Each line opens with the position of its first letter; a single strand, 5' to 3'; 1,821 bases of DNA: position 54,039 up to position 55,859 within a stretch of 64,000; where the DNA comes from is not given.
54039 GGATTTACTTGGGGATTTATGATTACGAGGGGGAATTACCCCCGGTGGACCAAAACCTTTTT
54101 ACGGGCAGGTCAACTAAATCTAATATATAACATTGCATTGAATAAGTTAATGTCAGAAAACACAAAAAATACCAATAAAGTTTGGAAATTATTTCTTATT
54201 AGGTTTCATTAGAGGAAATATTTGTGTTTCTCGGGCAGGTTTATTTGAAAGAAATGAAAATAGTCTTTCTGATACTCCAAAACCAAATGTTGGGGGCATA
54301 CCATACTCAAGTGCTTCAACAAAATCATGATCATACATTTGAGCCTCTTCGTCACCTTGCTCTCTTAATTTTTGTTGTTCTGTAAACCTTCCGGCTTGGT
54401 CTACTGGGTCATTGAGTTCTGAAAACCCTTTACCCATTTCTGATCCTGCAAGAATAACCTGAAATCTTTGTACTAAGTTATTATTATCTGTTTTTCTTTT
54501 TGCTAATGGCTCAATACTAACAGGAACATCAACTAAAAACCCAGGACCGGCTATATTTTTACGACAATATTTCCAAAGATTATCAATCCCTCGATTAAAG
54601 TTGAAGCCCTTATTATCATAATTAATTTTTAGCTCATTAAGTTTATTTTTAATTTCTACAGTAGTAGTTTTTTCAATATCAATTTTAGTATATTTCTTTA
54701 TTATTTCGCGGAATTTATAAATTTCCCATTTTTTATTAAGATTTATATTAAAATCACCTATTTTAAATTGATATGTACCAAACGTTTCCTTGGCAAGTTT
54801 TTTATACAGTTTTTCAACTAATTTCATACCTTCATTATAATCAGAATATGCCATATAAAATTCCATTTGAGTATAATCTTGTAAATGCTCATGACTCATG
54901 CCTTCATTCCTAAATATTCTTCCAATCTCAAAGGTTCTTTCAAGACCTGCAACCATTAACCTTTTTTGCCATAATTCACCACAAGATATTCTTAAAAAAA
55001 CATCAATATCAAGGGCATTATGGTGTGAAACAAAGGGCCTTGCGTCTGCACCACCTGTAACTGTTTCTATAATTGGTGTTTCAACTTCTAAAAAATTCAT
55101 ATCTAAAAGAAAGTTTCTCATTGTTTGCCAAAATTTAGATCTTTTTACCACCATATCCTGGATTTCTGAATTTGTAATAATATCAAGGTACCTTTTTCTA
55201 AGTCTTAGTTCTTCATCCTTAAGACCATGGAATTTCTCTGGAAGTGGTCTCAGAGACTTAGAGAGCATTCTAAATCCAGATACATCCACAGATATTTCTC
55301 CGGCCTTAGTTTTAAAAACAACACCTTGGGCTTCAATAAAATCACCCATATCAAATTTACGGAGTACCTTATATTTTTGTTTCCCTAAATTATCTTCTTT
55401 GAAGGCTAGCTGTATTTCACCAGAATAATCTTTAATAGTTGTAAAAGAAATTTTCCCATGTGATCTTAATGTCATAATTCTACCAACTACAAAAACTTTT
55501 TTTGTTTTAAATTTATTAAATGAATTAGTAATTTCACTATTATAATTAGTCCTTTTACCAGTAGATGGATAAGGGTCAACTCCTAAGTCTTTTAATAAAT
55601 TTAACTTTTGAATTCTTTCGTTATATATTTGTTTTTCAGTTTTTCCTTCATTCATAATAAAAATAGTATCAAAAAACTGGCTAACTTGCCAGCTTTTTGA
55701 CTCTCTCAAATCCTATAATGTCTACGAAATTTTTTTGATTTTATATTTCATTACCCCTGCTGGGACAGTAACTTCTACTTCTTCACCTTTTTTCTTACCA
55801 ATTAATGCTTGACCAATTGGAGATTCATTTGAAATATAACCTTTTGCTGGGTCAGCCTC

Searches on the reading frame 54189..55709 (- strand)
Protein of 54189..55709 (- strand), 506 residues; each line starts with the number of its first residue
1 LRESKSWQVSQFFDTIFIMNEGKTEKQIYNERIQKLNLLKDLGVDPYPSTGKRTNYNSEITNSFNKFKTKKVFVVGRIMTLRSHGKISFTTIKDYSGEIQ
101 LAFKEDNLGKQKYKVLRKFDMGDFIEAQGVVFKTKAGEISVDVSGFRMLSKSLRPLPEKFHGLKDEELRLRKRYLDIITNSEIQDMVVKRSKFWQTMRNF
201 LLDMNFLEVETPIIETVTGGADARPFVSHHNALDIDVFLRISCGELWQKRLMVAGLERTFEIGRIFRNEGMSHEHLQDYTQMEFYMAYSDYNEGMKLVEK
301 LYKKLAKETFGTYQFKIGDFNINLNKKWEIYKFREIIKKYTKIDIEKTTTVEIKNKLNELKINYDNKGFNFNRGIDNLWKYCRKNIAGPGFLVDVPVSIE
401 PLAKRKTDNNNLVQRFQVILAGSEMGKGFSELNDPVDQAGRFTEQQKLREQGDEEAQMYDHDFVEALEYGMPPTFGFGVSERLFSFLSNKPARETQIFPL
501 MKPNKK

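Call 33: search_protein_families(library=pfam, proteins=[window:54189-55709:-], max_evalue=0.00001)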
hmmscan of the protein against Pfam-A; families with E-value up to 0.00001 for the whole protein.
window:54189-55709:- (506 aa): 2 families
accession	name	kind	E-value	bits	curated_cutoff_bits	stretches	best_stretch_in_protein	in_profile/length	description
PF00152.25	tRNA-synt_2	-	2.5e-65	221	25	1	165-501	1-307/308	tRNA synthetases class II (D, K and N)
PF01336.31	tRNA_anti-codon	-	5.1e-14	52.4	27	1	72-147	1-73/75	OB-fold nucleic acid binding domain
